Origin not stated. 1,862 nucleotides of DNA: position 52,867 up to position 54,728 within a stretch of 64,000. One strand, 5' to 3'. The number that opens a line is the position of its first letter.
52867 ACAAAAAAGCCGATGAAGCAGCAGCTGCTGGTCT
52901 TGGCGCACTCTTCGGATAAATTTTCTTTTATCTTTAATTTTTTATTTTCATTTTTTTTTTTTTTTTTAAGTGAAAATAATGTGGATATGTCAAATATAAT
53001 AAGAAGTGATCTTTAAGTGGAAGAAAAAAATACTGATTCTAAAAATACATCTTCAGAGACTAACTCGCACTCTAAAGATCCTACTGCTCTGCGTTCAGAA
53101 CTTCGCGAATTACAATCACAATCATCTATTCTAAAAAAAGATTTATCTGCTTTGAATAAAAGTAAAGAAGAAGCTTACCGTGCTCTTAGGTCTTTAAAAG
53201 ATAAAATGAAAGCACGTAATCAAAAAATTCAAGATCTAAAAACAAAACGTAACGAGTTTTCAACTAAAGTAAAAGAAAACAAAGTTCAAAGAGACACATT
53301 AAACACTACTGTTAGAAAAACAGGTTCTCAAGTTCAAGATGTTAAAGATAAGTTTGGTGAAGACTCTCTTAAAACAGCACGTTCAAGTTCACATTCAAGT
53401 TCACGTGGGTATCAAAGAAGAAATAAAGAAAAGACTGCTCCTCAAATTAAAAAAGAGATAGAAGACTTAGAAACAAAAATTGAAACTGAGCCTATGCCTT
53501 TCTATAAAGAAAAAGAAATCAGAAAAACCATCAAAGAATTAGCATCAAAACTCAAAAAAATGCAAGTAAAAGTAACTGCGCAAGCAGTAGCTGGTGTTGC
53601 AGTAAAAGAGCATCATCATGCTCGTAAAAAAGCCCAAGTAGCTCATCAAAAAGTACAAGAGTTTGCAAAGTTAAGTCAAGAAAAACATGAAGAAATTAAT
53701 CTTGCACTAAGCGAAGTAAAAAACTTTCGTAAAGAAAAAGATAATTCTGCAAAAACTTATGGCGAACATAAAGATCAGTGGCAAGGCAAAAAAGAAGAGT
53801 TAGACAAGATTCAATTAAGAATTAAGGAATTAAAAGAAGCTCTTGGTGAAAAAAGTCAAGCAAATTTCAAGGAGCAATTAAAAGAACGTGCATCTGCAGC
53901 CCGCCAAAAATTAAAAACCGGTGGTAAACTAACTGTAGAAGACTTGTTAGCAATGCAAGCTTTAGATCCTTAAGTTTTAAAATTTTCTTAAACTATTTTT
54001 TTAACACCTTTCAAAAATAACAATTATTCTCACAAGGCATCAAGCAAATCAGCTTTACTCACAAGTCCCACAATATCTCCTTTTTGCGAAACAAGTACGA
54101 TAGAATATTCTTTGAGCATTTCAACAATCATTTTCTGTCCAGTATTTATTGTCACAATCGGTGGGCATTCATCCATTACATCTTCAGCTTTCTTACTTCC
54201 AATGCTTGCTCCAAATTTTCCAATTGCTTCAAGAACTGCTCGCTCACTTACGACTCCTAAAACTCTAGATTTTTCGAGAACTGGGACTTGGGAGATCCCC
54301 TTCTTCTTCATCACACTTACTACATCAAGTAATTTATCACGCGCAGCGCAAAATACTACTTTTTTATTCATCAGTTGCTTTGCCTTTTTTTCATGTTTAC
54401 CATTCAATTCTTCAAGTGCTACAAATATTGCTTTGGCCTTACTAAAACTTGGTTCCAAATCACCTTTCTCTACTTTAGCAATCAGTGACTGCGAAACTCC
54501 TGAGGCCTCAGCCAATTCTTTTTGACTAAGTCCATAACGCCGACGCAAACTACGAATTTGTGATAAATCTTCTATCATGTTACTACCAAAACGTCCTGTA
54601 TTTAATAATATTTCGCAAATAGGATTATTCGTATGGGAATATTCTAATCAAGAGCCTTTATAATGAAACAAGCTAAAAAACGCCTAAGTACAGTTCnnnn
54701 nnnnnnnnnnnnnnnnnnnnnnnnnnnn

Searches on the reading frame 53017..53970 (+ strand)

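Call 4: search_protein_families(library=pfam, proteins=[window:53017-53970:+], max_evalue=1)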
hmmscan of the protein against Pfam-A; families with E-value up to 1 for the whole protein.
window:53017-53970:+ (318 aa): 6 families
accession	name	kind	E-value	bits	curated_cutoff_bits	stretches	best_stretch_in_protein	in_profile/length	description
PF23435.1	DUF7121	-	7.4e-11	42.4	29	1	44-314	28-302/307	Family of unknown function (DUF7121)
PF17675.6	APG6_N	-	0.00062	20.6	45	1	13-103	37-129/132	Apg6 coiled-coil region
PF01580.24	FtsK_SpoIIIE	-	0.0037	17.2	24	1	45-226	97-189/221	FtsK/SpoIIIE family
PF02403.27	Seryl_tRNA_N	-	0.0076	16.9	28.2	1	50-113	24-90/108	Seryl-tRNA synthetase N-terminal domain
PF06818.20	Fez1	-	0.008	17.1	34.4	1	24-158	14-148/199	Fez1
PF24922.1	ACBP4_C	-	0.0086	16.7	31.2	1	13-87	3-77/105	Acyl-CoA-binding domain-containing protein 4-6, C-terminal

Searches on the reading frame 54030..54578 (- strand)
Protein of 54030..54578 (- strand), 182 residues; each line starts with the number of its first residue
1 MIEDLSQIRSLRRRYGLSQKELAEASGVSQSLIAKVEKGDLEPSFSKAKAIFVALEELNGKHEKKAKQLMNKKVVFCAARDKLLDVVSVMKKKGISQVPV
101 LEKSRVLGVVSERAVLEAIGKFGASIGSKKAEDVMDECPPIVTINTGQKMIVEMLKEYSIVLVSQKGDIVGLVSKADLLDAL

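Call 4: search_protein_families(library=pfam, proteins=[window:54030-54578:-], max_evalue=1)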
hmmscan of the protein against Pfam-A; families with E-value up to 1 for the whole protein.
window:54030-54578:- (182 aa): 14 families
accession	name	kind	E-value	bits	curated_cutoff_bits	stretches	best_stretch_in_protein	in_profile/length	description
PF00571.33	CBS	-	2.1e-18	66.8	24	2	66-120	1-56/57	CBS domain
PF01381.28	HTH_3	-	1.7e-12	47.6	23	1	8-55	1-48/55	Helix-turn-helix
PF13560.12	HTH_31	-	1.3e-08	35.4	27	1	7-53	5-52/64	Helix-turn-helix domain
PF12844.13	HTH_19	-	7.3e-05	23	30.2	1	8-51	4-47/64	Helix-turn-helix domain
PF13744.12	HTH_37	-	0.0045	17.2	27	1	6-42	21-57/80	Helix-turn-helix domain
PF13412.12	HTH_24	-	0.0097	15.9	21.9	1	9-33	10-34/48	Winged helix-turn-helix DNA-binding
PF13443.12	HTH_26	-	0.013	16.2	22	1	8-52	2-47/63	Cro/C1-type HTH DNA-binding domain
PF17762.8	HTH_ParB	-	0.013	16.1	22.6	1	2-35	6-39/102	ParB HTH domain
PF20432.4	Xre-like-HTH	-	0.018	15.8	25.8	1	9-35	16-42/63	Antitoxin Xre-like helix-turn-helix domain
PF15731.11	MqsA_antitoxin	-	0.053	14.1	30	1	4-49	70-115/131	Antitoxin component of bacterial toxin-antitoxin system, MqsA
PF13413.12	HTH_25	-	0.053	13.8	24.6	1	8-42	2-36/62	Helix-turn-helix domain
PF05269.17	Phage_CII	-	0.059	14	21.3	1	17-80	24-89/91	Bacteriophage CII protein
PF01047.28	MarR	-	0.13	12.6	24.6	1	8-35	9-36/59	MarR family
PF04545.22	Sigma70_r4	-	0.14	12.1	24.1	1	10-33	14-37/50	Sigma-70, region 4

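Call 35: find_related_loci(query=A4, collection=genome_contigs, flank=8000)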
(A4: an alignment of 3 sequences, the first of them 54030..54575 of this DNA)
Query A4 (181 aa) in genome_contigs; peptide patterns used: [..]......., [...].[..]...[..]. (x = any residue, [..] = any of these).
332 stretches matched a pattern; 13 encode a relative of the query (tblastn E <= 1e-3); 13 distinct loci.
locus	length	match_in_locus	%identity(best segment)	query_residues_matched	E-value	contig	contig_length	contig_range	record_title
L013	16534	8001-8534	58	1-178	3e-65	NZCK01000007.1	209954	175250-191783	MAG: archaeon isolate ARS1203 MHASMcontig_130764, whole genome shotgun sequence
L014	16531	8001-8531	56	1-177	5e-64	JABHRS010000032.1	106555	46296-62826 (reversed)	MAG: archaeon isolate SI039_bin19 k141_2149124, whole genome shotgun sequence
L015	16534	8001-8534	51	1-178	1e-56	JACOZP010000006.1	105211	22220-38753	MAG: Candidatus Woesearchaeota archaeon isolate NC_groundwater_208_Ag_S-0.1um_42_19 S4_GD2017_2_S1_scaffold_71, whole ge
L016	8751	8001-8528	51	3-178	2e-55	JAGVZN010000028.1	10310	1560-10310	Candidatus Woesearchaeota archaeon isolate RIFCSPLOWO2_01_FULL_44_20 rifcsplowo2_01_scaffold_31232, whole genome shotgun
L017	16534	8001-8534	56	1-178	1e-54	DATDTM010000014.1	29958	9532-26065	MAG TPA_asm: Candidatus Nanoarchaeia archaeon isolate SMAG_U8031 k141_854151, whole genome shotgun sequence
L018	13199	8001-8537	47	1-178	4e-50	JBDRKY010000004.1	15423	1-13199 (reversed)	MAG: Candidatus Woesearchaeota archaeon isolate MEGAHIT-group-1.746 k141_9728498, whole genome shotgun sequence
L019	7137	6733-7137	56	1-135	1e-44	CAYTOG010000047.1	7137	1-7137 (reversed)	MAG TPA_asm: uncultured Methanosarcinales archaeon isolate SRP167671_co2_158 genome assembly, contig: NODE_12546_length_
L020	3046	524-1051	42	3-181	1e-43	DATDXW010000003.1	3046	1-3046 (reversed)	MAG TPA_asm: archaeon isolate SMAG_U8149 k141_800567, whole genome shotgun sequence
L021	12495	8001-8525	43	1-178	2e-40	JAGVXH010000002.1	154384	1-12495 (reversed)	Candidatus Pacearchaeota archaeon isolate RIFOXYB2_FULL_43_25 rifoxyb2_full_scaffold_38, whole genome shotgun sequence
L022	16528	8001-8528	45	4-179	5e-53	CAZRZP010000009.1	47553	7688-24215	MAG TPA_asm: uncultured Methanosarcinales archaeon isolate SRP200020_co5_201 genome assembly, contig: NODE_1078_length_4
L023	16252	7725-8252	51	3-178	2e-54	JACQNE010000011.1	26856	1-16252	MAG: Candidatus Woesearchaeota archaeon isolate NC_groundwater_1247_Ag_S-0.1um_44_80 S_p1_S3_coassembly_k141_853425, who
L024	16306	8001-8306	31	80-181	8e-14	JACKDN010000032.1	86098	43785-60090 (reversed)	MAG: Myxococcales bacterium isolate HK-STAS-MYXO-8 HK-STAS-MYXO-8_32, whole genome shotgun sequence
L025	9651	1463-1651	40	5-63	8e-6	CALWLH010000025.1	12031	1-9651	MAG: uncultured Lachnospiraceae bacterium isolate E04__bin283 genome assembly, contig: E04__k127_3028147, whole genome s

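Call 70: search_protein_families(library=pfam, proteins=[L014:5333-6385:-, L019:4162-5316:-, L015:5695-6639:+, L015:4922-5599:-, L016:4158-4859:-, L016:3656-4036:+, L023:5273-5521:+, L023:5506-5841:+, L014:4598-5278:-], max_evalue=0.01)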
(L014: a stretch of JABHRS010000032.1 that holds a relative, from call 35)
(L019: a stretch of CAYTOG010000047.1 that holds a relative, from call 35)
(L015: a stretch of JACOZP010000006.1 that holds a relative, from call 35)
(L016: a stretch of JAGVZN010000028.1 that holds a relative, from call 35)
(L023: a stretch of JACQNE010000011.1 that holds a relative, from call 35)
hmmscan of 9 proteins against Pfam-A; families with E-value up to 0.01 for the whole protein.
L014:5333-6385:- (350 aa): 0 families

L019:4162-5316:- (384 aa): 0 families

L015:5695-6639:+ (314 aa): 0 families

L015:4922-5599:- (225 aa): 2 families
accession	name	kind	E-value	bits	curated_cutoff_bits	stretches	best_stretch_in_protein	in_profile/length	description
PF04002.20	RadC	-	3.6e-44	150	22.1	1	105-223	2-120/121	RadC-like JAB domain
PF20582.4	UPF0758_N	-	8.8e-25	87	27.1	1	6-81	2-77/77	UPF0758 N-terminal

L016:4158-4859:- (233 aa): 0 families

L016:3656-4036:+ (126 aa): 0 families

L023:5273-5521:+ (82 aa): 2 families
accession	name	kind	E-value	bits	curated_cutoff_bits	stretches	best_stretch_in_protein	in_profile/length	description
PF04014.23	MazE_antitoxin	-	1.2e-06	28.8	24.7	1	9-51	2-45/48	Antidote-toxin recognition MazE, bacterial antitoxin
PF02381.23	MraZ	-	0.0099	16.3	23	0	13-54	12-51/72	MraZ protein, putative antitoxin-like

L023:5506-5841:+ (111 aa): 1 family
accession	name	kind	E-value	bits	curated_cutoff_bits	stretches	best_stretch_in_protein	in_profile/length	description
PF02452.23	PemK_toxin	-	9.9e-11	42.3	23.1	1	6-109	2-109/109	PemK-like, MazF-like toxin of type II toxin-antitoxin system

L014:4598-5278:- (226 aa): 3 families
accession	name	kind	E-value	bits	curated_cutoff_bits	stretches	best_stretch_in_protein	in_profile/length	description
PF00805.28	Pentapeptide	-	2.3e-11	43.5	20.2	2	107-139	6-38/40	Pentapeptide repeats (8 copies)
PF13599.13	Pentapeptide_4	-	1.3e-06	28.8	38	1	107-158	16-68/78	Pentapeptide repeat region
PF13576.12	Pentapeptide_3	-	4.4e-06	27.2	27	1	106-141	3-40/48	Pentapeptide repeats (9 copies)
